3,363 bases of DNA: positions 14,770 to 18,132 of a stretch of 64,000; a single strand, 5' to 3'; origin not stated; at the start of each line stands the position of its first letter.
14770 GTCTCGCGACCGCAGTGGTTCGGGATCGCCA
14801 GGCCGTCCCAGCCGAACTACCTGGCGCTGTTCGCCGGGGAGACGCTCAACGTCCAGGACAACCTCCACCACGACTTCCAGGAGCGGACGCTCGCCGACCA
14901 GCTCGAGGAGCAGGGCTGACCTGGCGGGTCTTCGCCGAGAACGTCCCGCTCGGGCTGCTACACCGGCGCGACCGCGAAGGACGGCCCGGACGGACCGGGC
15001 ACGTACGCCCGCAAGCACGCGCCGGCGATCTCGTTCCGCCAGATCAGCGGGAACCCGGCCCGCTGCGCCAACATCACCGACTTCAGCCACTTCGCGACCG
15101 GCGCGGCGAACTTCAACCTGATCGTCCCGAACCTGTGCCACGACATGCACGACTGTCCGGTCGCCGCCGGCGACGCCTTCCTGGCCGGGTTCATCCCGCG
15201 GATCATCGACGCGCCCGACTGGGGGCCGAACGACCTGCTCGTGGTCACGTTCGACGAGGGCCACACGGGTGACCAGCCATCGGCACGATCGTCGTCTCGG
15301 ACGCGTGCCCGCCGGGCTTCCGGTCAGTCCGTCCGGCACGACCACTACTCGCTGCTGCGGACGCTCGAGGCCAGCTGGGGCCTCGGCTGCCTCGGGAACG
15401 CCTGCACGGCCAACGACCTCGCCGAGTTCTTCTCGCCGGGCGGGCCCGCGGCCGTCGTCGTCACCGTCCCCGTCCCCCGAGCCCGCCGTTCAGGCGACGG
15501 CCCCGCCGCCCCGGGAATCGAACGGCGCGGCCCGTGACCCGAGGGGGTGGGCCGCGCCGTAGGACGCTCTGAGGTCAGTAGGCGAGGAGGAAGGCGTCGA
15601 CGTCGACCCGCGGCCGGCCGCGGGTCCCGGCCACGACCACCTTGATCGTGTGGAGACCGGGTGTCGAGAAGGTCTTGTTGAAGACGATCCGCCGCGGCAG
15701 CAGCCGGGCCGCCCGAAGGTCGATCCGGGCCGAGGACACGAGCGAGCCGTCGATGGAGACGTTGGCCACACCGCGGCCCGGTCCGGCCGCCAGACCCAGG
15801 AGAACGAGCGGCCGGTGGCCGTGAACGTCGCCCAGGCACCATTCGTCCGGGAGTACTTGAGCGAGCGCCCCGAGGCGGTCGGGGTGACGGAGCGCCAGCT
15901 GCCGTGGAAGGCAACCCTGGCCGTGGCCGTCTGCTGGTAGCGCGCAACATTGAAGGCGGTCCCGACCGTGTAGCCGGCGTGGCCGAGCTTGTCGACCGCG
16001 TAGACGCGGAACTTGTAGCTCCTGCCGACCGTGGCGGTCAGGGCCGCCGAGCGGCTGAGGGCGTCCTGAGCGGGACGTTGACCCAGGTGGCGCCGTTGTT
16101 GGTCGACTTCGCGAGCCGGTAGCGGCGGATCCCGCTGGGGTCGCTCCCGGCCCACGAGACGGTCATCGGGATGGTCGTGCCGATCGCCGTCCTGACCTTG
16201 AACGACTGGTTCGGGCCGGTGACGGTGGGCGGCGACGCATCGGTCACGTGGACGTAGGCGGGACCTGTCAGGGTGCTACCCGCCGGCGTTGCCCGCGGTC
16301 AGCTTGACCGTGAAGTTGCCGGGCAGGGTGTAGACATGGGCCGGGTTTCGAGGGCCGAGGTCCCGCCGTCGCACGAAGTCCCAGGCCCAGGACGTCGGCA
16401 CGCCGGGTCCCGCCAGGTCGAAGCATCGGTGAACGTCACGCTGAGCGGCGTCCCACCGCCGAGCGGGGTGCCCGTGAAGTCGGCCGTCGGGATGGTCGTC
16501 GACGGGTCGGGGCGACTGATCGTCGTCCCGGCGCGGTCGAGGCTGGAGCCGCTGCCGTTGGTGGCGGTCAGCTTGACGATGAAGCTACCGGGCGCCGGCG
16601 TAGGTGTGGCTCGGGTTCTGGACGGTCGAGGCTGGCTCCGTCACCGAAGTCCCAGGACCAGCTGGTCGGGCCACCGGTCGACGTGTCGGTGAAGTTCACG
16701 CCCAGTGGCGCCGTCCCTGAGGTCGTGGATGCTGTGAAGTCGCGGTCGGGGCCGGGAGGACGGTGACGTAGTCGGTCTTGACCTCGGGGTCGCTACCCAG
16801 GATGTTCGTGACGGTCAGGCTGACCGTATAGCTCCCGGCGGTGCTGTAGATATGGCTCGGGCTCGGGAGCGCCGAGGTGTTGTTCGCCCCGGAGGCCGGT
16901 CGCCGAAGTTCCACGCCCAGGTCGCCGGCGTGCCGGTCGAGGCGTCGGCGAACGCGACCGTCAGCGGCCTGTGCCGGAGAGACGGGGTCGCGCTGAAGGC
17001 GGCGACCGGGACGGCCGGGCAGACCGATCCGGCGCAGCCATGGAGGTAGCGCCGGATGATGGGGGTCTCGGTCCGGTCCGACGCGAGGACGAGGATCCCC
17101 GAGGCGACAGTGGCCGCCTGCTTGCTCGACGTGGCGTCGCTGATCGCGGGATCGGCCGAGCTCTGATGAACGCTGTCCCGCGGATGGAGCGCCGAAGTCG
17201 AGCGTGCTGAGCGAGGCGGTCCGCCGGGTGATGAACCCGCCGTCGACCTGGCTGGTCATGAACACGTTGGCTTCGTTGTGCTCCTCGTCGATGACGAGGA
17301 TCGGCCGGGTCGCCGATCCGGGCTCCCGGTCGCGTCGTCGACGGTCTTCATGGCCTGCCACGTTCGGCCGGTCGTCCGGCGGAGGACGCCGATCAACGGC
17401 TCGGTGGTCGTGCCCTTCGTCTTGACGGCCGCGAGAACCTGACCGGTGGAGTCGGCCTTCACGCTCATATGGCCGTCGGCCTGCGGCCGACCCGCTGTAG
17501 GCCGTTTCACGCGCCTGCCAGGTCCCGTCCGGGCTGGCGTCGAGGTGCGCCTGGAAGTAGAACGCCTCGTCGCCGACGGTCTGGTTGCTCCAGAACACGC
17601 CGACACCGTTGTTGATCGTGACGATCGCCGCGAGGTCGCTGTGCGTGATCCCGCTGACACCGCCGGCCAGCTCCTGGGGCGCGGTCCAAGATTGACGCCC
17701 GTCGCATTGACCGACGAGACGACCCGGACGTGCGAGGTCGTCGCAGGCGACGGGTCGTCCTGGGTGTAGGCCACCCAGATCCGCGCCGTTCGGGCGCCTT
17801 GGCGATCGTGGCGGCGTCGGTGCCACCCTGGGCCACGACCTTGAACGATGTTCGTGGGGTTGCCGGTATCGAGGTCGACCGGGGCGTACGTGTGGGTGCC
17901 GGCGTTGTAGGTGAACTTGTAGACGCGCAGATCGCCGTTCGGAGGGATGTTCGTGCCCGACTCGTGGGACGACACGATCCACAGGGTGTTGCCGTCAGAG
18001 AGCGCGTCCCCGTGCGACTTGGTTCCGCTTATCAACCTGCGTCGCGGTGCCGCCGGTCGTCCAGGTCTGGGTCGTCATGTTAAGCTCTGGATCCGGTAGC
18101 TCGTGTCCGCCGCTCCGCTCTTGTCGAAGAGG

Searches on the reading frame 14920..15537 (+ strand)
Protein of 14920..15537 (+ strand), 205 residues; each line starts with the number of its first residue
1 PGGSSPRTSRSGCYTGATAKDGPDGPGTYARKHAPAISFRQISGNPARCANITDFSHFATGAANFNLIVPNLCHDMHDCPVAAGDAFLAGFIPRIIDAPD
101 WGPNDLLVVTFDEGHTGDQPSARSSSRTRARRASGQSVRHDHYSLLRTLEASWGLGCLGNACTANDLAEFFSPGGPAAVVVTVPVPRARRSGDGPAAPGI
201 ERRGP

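Call 64: search_protein_families(library=pfam, proteins=[window:14920-15537:+], max_evalue=0.001)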
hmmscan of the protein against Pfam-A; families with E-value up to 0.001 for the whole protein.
window:14920-15537:+ (205 aa): 1 family
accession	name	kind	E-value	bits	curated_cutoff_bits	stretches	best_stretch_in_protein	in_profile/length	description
PF04185.19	Phosphoesterase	-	7.8e-08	32.3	23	1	28-116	201-292/356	Phosphoesterase family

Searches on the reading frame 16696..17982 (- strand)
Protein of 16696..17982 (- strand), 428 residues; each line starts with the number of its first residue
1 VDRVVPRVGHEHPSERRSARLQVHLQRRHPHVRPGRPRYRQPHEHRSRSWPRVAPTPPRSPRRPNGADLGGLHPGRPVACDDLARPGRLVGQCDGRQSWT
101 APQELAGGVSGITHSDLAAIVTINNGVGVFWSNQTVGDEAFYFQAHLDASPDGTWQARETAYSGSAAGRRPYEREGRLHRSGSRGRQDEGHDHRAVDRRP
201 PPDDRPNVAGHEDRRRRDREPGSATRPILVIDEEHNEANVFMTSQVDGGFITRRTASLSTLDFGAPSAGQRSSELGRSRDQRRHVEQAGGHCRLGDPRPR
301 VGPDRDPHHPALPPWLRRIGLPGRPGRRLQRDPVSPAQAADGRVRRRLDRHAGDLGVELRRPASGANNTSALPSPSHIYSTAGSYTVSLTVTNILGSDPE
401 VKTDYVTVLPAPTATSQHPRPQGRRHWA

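Call 64: search_protein_families(library=pfam, proteins=[window:16696-17982:-], max_evalue=0.001)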
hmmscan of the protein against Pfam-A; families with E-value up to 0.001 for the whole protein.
window:16696-17982:- (428 aa): 2 families
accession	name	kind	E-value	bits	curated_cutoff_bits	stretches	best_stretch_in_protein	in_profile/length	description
PF18911.6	PKD_4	-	3e-07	30.8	27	1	368-408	45-85/85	PKD domain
PF00801.26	PKD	-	1.4e-05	25.4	23.5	1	370-398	44-72/80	PKD domain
